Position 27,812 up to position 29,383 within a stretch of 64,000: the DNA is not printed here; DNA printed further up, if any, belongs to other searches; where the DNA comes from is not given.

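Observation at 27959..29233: Orphan 424-aa protein with a HEPN-like R-x4-H C-terminal domain: candidate single-gene defence or abortive-infection module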

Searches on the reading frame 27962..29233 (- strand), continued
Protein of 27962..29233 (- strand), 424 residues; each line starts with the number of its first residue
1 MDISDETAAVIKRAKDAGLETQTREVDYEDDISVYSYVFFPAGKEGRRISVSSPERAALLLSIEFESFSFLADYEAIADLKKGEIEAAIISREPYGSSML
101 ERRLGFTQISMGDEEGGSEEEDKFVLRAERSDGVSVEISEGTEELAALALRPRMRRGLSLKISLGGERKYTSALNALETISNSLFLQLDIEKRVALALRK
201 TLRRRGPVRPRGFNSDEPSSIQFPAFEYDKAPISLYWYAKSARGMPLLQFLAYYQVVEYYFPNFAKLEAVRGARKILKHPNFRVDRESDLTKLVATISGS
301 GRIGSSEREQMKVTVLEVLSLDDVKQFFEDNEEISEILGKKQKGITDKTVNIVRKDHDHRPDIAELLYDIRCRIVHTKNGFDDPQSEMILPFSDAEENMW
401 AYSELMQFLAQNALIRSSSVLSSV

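Call 57: get_annotated_region(hit=H1, flank=8000)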
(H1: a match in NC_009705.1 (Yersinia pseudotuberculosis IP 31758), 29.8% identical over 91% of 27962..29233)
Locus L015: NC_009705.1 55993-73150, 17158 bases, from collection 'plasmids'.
description: Yersinia pseudotuberculosis IP 31758 plasmid p_153kb, complete sequence
organism: Yersinia pseudotuberculosis IP 31758 (NCBI taxid 349747)
taxonomy: Bacteria; Pseudomonadota; Gammaproteobacteria; Enterobacterales; Yersiniaceae; Yersinia; Yersinia pseudotuberculosis; Yersinia pseudotuberculosis IP 31758
host: -; source: stool of a patient presenting with scarlet-like fever in the Primorski region of the former USSR; in 1971 ...; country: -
typing (MOB-suite, as given by PLSDB): non-mobilizable; replicon rep_cluster_957; mating-pair formation MPF_I
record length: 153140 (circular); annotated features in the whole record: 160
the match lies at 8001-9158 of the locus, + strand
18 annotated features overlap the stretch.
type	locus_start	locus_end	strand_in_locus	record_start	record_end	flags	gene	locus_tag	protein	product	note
CDS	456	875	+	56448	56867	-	umuD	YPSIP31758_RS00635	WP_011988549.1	translesion error-prone DNA polymerase V autoproteolytic subunit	-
CDS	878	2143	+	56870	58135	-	umuC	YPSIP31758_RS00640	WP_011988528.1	translesion error-prone DNA polymerase V subunit UmuC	GO:0006281 - DNA repair [Evidence IEA]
CDS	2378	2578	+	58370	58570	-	-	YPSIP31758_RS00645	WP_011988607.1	hypothetical protein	-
CDS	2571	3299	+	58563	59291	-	-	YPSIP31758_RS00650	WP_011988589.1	nucleotidyl transferase AbiEii/AbiGii toxin family protein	-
CDS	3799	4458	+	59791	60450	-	-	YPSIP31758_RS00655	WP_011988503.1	hypothetical protein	-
CDS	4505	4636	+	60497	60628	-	-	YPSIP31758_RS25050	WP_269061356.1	hypothetical protein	-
CDS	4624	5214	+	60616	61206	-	-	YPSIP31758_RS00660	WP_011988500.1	hypothetical protein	-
CDS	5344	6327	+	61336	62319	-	-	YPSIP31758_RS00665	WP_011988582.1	hypothetical protein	-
CDS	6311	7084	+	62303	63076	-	-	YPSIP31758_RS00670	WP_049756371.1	PcfJ domain-containing protein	-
CDS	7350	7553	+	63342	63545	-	hha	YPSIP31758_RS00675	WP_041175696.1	hemolysin expression modulator Hha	-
CDS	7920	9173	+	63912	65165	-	-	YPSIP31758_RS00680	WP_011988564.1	hypothetical protein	-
CDS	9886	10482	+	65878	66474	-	ribA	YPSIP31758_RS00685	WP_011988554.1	GTP cyclohydrolase II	-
CDS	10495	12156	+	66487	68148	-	-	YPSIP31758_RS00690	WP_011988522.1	WD40 repeat domain-containing protein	-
CDS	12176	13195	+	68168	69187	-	-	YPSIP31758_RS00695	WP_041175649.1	SUMF1/EgtB/PvdO family nonheme iron enzyme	-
CDS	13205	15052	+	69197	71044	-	-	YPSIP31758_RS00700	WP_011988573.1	hypothetical protein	-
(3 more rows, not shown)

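Call 59: find_related_loci(query=A1, collection=genome_contigs, flank=10000)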
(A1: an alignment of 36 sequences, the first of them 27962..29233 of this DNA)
Query A1 (424 aa) in genome_contigs; peptide patterns used: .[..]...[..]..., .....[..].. (x = any residue, [..] = any of these).
249 stretches matched a pattern; 138 encode a relative of the query (tblastn E <= 1e-3); the best 80 are kept; 80 distinct loci.
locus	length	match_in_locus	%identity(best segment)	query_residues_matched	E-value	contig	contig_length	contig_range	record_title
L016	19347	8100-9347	84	1-416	0e+0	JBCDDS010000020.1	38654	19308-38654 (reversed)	MAG: Pseudomonadota bacterium isolate P01_G01_bin.46 k141_858651_length_38654_cov_26.2779, whole genome shotgun sequence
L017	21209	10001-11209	86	12-413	0e+0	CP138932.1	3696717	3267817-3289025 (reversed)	Rhodobacteraceae bacterium MIT070201 chromosome, complete genome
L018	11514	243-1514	77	1-424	0e+0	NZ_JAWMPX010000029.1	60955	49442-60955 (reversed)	Tropicimonas sp. TH_r6 TH_r6_29, whole genome shotgun sequence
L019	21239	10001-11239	75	1-413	0e+0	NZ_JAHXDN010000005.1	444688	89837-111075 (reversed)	Roseobacter insulae strain YSTF-M11 5, whole genome shotgun sequence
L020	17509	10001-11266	63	1-423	1e-171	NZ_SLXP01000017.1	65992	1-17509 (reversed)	Rhodovulum marinum strain DSM 18063 Ga0310484_117, whole genome shotgun sequence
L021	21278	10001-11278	64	1-424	2e-165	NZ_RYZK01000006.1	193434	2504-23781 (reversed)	Shimia sediminis strain ZQ172 Scaffold6, whole genome shotgun sequence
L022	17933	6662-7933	57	1-424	3e-154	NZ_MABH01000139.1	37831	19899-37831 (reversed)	Cereibacter johrii strain JA192 Masurca_373_len_New_1:37831, whole genome shotgun sequence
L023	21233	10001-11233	37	9-422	4e-83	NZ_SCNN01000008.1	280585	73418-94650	Mesorhizobium comanense strain 3P27G6 NODE_8_length_280585_cov_10.646999, whole genome shotgun sequence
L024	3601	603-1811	38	10-422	8e-83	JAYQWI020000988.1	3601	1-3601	MAG: Candidatus Parabeggiatoa communis isolate WS_Bin1 k141_93235, whole genome shotgun sequence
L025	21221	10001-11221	39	9-422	1e-81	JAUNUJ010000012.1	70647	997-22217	MAG: Alcaligenaceae bacterium isolate S5R_St_25 NODE_138_length_70647_cov_18.920246, whole genome shotgun sequence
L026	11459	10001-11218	39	10-422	1e-81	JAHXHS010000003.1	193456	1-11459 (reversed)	MAG: Candidatus Thiodiazotropha sp. (ex Epidulcina cf. delphinae) isolate 3502H_Th2 c_000000000003, whole genome shotgun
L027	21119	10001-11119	39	40-419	3e-76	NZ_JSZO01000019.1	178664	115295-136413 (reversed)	Ralstonia sp. A12 Contig19, whole genome shotgun sequence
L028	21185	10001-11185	37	9-419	7e-76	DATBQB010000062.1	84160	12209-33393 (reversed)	MAG TPA_asm: Methylobacter sp. isolate SMAG_U4092 k141_986653, whole genome shotgun sequence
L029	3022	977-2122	39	28-418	1e-76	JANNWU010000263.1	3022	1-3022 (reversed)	MAG: Gemmatimonadaceae bacterium isolate VAR_34_metabat_313 VAR_34_k141_2640016, whole genome shotgun sequence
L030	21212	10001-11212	37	12-421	5e-75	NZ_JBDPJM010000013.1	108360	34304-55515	Rheinheimera fenheensis strain FR7-31 NODE_13_length_108360_cov_181.988198, whole genome shotgun sequence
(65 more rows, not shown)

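Call 65: search_protein_families(library=padloc, alignment_id=A2, max_evalue=0.00001)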
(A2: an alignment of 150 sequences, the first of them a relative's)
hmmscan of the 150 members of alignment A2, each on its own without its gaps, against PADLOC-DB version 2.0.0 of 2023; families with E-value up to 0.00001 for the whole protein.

A. member 1, L086:62-619:- (186 aa): 0 families

B. families by the number of members that match (of 150 scanned): 170 families (the first 25 are shown)
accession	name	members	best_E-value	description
PDLC04042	PD-T4-6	2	1.6e-63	-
PDLC04138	mad6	2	4.4e-60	mads_6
PDLC04135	mad3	2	4.7e-22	mads_3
PDLC05023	PDC-S46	1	4.9e-248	-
PDLC03957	bSEFIR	1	2.7e-96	-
PDLC04989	PDC-S30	1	4.1e-89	-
PDLC03624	REase_MTase_IIG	1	1.8e-70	Type IIG restriction enzyme-methyltransferase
PDLC04053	PD-T4-6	1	9.3e-57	-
PDLC02358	Old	1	1.2e-56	Old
PDLC04047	PD-T4-6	1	1.5e-56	-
PDLC04054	PD-T4-6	1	6.3e-54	-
PDLC04061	PD-T4-6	1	5.6e-53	-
PDLC04060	PD-T4-6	1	3.3e-52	-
PDLC04057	PD-T4-6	1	3.1e-46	-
PDLC04043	PD-T4-6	1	4.2e-46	-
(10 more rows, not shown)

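Call 66: search_protein_families(library=padloc, alignment_id=A3, max_evalue=0.00001)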
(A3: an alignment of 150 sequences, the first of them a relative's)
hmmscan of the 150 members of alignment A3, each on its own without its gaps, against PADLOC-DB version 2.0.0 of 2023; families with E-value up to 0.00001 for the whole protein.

A. member 1, L023:19267-19962:- (232 aa): 0 families

B. families by the number of members that match (of 150 scanned): 13 families
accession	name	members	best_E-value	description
PDLC04140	mad8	2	1.9e-06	mads_8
PDLC03767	RT_UG29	1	3e-16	DRT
PDLC04965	PDC-S23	1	1.6e-15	-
PDLC03800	RTasDnaG-like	1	5.5e-15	DRT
PDLC04963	PDC-S23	1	2.1e-13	-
PDLC02506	BrxL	1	2.3e-13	BrxL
PDLC03838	DolB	1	4.5e-12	-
PDLC04964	PDC-S23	1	1e-09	-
PDLC03951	RmrA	1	1.5e-07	-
PDLC03944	RmrA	1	3.5e-07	-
PDLC04718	PDC-M59B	1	2.5e-06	-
PDLC02926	HTH_VI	1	2.9e-06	-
PDLC04232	IetA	1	9e-06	-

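Call 79: search_protein_families(library=padloc, alignment_id=A1, max_evalue=10)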
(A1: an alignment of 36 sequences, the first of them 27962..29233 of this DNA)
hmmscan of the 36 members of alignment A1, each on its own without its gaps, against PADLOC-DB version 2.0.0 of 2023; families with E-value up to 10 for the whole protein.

A. member 1, window:27962-29233:- (424 aa): 2 families
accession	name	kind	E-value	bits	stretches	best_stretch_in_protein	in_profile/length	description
PDLC03836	DzbB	-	1.5e-08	32.5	1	245-386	203-315/341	-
PDLC00575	JetB3|JetB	-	0.025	12.2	1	308-370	173-237/247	Unknown function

B. families by the number of members that match (of 36 scanned): 5 families
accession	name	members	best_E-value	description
PDLC03836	DzbB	36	5.6e-15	-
PDLC01975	CARF_m11--CARF_HEPNnew_CARF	3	0.0035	-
PDLC00575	JetB3|JetB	3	0.024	Unknown function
PDLC02233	AbiEi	1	0.0053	AbiEi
PDLC04780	PDC-M71A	1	0.025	-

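Call 80: search_protein_families(library=pfam, alignment_id=A1, max_evalue=10)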
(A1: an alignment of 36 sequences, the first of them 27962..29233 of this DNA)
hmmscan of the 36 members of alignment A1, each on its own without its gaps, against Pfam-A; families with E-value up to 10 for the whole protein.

A. member 1, window:27962-29233:- (424 aa): 1 family
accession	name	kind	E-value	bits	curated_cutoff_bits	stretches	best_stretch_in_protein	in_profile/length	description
PF17419.7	MauJ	-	0.00017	22.9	28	1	234-267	3-35/116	Methylamine utilization protein MauJ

B. families by the number of members that match (of 36 scanned): 16 families
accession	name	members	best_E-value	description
PF17419.7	MauJ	36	9.1e-08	Methylamine utilization protein MauJ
PF22247.2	Diox-like_N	1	0.0012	Catechol 2,3-dioxygenase-like N-terminal domain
PF13130.11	DUF3952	1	0.01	Domain of unknown function (DUF3952)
PF00820.24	Lipoprotein_1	1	0.025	Borrelia lipoprotein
PF19960.5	EAD7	1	0.03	Effector-associated domain 7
PF24307.1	DUF7486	1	0.034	Family of unknown function (DUF7486)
PF07998.17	Peptidase_M54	1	0.04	Peptidase family M54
PF18598.6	TetR_C_36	1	0.046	Tetracyclin repressor-like, C-terminal domain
PF11598.13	COMP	1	0.068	Cartilage oligomeric matrix protein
PF22291.1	DUF6964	1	0.13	Family of unknown function (DUF6964)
PF00564.30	PB1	1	0.13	PB1 domain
PF04709.17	AMH_N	1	0.13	Anti-Mullerian hormone, N terminal region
PF14772.11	NYD-SP28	1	0.17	Sperm tail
PF08031.17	BBE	1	0.18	Berberine and berberine like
PF13735.12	tRNA_NucTran2_2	1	0.2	tRNA nucleotidyltransferase domain 2 putative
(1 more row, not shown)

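Call 91: search_protein_families(library=pfam, proteins=[L015:7920-9170:+], max_evalue=10)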
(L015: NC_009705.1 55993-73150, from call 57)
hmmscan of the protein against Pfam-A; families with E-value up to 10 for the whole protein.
L015:7920-9170:+ (417 aa): 1 family
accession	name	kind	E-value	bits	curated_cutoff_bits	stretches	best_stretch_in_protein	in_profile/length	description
PF17419.7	MauJ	-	0.35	12.2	28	1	223-270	1-48/116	Methylamine utilization protein MauJ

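Call 92: search_protein_families(library=padloc, proteins=[L015:7920-9170:+], max_evalue=10)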
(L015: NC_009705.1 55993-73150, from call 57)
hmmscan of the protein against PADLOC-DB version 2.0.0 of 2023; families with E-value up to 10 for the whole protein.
L015:7920-9170:+ (417 aa): 1 family
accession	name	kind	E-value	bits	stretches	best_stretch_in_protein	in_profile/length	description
PDLC03836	DzbB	-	2.6e-07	28.4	1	219-372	189-307/341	-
